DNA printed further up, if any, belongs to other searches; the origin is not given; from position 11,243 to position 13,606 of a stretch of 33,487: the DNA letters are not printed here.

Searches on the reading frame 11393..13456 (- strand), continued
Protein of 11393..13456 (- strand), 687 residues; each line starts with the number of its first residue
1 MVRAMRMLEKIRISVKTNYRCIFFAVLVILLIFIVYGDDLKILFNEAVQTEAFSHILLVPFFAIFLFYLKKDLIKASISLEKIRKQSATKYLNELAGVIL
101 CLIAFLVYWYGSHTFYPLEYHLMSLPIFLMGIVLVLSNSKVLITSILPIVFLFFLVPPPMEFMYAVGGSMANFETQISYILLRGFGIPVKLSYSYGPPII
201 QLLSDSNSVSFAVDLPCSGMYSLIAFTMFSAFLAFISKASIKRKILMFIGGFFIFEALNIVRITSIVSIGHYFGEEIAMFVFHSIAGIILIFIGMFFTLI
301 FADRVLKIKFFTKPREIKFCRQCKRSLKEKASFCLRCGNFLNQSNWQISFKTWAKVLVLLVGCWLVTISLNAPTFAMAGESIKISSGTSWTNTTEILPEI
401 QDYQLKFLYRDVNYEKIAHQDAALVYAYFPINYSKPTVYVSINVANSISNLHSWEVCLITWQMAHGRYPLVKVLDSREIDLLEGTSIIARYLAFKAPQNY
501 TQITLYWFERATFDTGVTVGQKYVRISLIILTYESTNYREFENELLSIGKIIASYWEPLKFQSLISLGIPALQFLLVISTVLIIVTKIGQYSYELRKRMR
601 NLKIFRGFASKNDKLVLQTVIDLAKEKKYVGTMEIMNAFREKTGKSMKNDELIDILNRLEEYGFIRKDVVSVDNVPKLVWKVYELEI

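Call 41: find_encoding_contigs(protein=P0005, flank=6000, max_places=2)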
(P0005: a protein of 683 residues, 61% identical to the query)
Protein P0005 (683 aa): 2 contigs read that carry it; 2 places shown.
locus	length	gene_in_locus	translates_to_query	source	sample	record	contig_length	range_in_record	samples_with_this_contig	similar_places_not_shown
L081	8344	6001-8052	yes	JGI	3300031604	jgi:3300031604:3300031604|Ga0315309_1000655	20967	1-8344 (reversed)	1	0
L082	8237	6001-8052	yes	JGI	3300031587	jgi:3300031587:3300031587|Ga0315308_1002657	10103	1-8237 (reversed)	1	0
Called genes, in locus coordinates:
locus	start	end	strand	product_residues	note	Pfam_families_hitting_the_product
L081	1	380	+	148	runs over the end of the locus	PF01850:PIN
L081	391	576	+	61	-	PF15919:HicB_lk_antitox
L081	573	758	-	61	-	-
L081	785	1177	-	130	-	-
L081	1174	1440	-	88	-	PF18929:DUF5678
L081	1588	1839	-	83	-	-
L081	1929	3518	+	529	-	PF01943:Polysacc_synt, PF03023:MurJ (weak), PF13440:Polysacc_synt_3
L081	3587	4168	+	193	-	-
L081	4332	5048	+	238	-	PF00535:Glycos_transf_2, PF10111:Glyco_tranf_2_2 (weak), PF13641:Glyco_tranf_2_3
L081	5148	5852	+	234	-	-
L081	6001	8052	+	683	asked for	PF09721:Exosortase_EpsH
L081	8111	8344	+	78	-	?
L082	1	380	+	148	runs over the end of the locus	PF01850:PIN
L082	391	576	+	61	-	PF15919:HicB_lk_antitox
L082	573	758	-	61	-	-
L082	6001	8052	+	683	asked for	PF09721:Exosortase_EpsH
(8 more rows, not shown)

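Call 48: search_solved_structures(query=A1, max_evalue=1)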
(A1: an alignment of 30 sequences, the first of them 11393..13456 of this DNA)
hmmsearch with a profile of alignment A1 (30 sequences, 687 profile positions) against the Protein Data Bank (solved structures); distinct sequences matched with E-value up to 1: 1.
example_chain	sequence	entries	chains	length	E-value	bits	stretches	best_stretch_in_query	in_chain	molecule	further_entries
8gyz_A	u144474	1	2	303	0.6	11.6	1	565-627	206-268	Transcription factor TGA7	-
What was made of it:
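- Tried and rejected: PDB sequence search likewise found nothing (call 48).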

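Call 59: search_protein_families(library=pfam, alignment_id=A1, max_evalue=1)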
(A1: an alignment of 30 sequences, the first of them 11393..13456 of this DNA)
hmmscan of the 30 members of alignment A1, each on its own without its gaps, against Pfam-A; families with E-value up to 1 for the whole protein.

A. member 1, window:11393-13456:- (687 aa): 9 families
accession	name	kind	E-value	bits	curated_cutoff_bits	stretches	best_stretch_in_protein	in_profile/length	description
PF09721.15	Exosortase_EpsH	-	3.2e-32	112.3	25.7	1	30-302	2-251/254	Transmembrane exosortase (Exosortase_EpsH)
PF12773.13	DZR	-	0.0042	17.6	27.3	1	320-339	1-20/45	Double zinc ribbon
PF17032.10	Zn_ribbon_15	-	0.0057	17.9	28.9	1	313-338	48-73/73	zinc-ribbon family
PF09079.17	Cdc6_C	-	0.01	16.2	25.1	1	613-671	10-74/96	CDC6, C terminal winged helix domain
PF03979.19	Sigma70_r1_1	-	0.012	16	22.5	1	617-658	7-48/81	Sigma-70 factor, region 1.1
PF18912.6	DZR_2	-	0.032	14.5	27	1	314-343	18-48/56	Double zinc ribbon domain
PF13240.11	Zn_Ribbon_1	-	0.11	12.8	25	1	319-339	1-21/23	zinc-ribbon domain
PF11384.13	DUF3188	-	0.13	12.3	24.6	1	96-137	1-39/50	Protein of unknown function (DUF3188)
PF19474.4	DUF6011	-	0.59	10.1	26.6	1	314-332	5-23/37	Family of unknown function (DUF6011)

B. families by the number of members that match (of 30 scanned): 48 families (the first 25 are shown)
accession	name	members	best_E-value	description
PF09721.15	Exosortase_EpsH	30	8.9e-39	Transmembrane exosortase (Exosortase_EpsH)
PF12773.13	DZR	29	0.0018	Double zinc ribbon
PF13248.11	Zn_ribbon_3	20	1.5e-05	zinc-ribbon domain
PF11384.13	DUF3188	17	0.013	Protein of unknown function (DUF3188)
PF17032.10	Zn_ribbon_15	16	0.0041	zinc-ribbon family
PF13240.11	Zn_Ribbon_1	13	0.0051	zinc-ribbon domain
PF09079.17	Cdc6_C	12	1.7e-05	CDC6, C terminal winged helix domain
PF18912.6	DZR_2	12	0.018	Double zinc ribbon domain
PF24460.1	DUF7575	5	0.0012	Domain of unknown function (DUF7575)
PF03979.19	Sigma70_r1_1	3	0.012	Sigma-70 factor, region 1.1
PF18551.6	TackOD1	3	0.09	Thaumarchaeal output domain 1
PF07776.21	zf-AD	3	0.12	Zinc-finger associated domain (zf-AD)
PF08461.16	HTH_12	2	0.00043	Ribonuclease R winged-helix domain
PF07191.17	Zn_ribbon_6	2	0.021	Double zinc ribbon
PF21128.4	MCM4_WHD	1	0.0022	MCM4, winged helix domain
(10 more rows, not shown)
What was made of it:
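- On Exosortase/archaeosortase superfamily (PF09721, TIGR04178): All 30 aligned homologues hit PF09721 (call 59).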

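Call 80: predict_structure(alignment_id=A1)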
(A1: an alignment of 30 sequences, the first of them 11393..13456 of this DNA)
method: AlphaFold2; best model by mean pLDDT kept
length: 687 residues; sequences in the alignment: 30
mean_pLDDT: 80.0   pTM: 0.82
mean pLDDT of the five models: 80.0, 77.0, 73.7, 73.5, 71.9
residues with pLDDT >= 90: 141; 70-90: 407; 50-70: 112; < 50: 27
segments of 3 or more residues with pLDDT < 50: 212-217, 386-388, 454-456, 458-461, 463-467
pLDDT, mean of each block of 10 residues (from residue 1): 82 81 89 91 77 72 88 88 69 92 93 83 94 92 91 81 67 81 86 60 61 50 79 84 88 84 79 68 65 85 84 65 81 88 72 91 87 71 57 72 89 73 89 90 82 52 49 78 76 80 86 66 88 78 91 74 61 91 89 86 88 91 88 91 88 92 89 84 70
secondary structure, 60 per line:
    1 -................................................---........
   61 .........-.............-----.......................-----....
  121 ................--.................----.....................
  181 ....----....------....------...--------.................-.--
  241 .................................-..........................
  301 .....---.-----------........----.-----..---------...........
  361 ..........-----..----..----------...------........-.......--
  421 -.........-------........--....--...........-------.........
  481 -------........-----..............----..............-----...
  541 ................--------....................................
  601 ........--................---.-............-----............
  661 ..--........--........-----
elements in order (helices of 4 or more, strands of 3 or more residues): H2-49 H53-69 H71-83 H89-111 H117-136 H139-155 H160-184 E189-192 E199-202 E209-211 H220-236 H241-273 H275-305 H321-328 H350-370 E403-410 H412-418 E422-430 E438-445 H448-451 H454-464 E472-480 E488-495 E501-514 E519-532 H538-556 H565-608 H611-626 H632-643 H649-662 E665-672 E675-682

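Call 82: fold_search(model_id=the predicted structure, library=pdb)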
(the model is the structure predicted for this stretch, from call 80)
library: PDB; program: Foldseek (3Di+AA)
matches with E <= 10: 723; with E <= 0.001: 0
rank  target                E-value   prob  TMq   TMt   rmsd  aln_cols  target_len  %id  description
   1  3lyd_A                4.3e-02  0.99  0.14  0.45   6.8       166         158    7  Crystal structure of Putative uncharacterized protein from Jonesia denitrificans (released 2010-03-09)
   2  3klx_A                4.9e-02  0.38  0.08  0.20  13.7       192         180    6  Crystal structure of native abscisic acid receptor PYL3 (released 2010-11-10)
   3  4ds8_A                6.9e-02  0.20  0.07  0.17  18.5       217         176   12  Complex structure of abscisic acid receptor PYL3-(+)-ABA-HAB1 in the presence of Mn2+ (released 2012-06-06)
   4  5mmq_B                7.2e-02  0.21  0.07  0.19  15.1       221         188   10  ABA RECEPTOR FROM CITRUS, CSPYL1 (released 2017-08-02)
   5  3ns2_B                7.6e-02  0.77  0.09  0.26  10.8       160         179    6  High-resolution structure of pyrabactin-bound PYL2 (released 2010-07-21)
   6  4jda_A                8.2e-02  0.33  0.07  0.21  16.6       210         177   10  Complex structure of abscisic acid receptor PYL3 with (-)-ABA (released 2013-07-24)
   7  5mmq_A                8.2e-02  0.25  0.08  0.20  14.8       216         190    9  ABA RECEPTOR FROM CITRUS, CSPYL1 (released 2017-08-02)
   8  3nj0_A                8.6e-02  0.77  0.09  0.26  10.8       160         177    6  X-ray crystal structure of the PYL2-pyrabactin A complex (released 2010-08-18)
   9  5jo2_A                8.6e-02  0.18  0.07  0.18  13.7       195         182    9  Crystal structure of abscisic acid-bound abscisic acid receptor PYL3 in complex with type 2C protein phosphatase HAB1 (released 2016-09-07)
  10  3nmh_C                9.8e-02  0.51  0.09  0.23  12.3       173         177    8  Crystal structure of the abscisic receptor PYL2 in complex with pyrabactin (released 2010-08-25)
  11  9nx2_D                1.0e-01  0.07  0.05  0.07  26.9       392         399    9  Muscle-type nicotinic acetylcholine receptor bound to conotoxin ImII (released 2026-02-04)
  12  3lyd_B                1.1e-01  0.97  0.14  0.44   7.1       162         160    9  Crystal structure of Putative uncharacterized protein from Jonesia denitrificans (released 2010-03-09)
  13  3nr4_A                1.1e-01  0.72  0.09  0.25  10.8       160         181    6  Pyrabactin-bound PYL2 (released 2010-07-14)
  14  7szg_C                1.1e-01  0.33  0.08  0.14  15.3       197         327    9  Structure of the Rieske Non-heme Iron Oxygenase GxtA Pressurized with Xenon (released 2022-01-19)
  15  5mmx_A                1.1e-01  0.16  0.07  0.18  14.4       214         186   11  ABA RECEPTOR FROM CITRUS, CSPYL1 (released 2017-08-02)
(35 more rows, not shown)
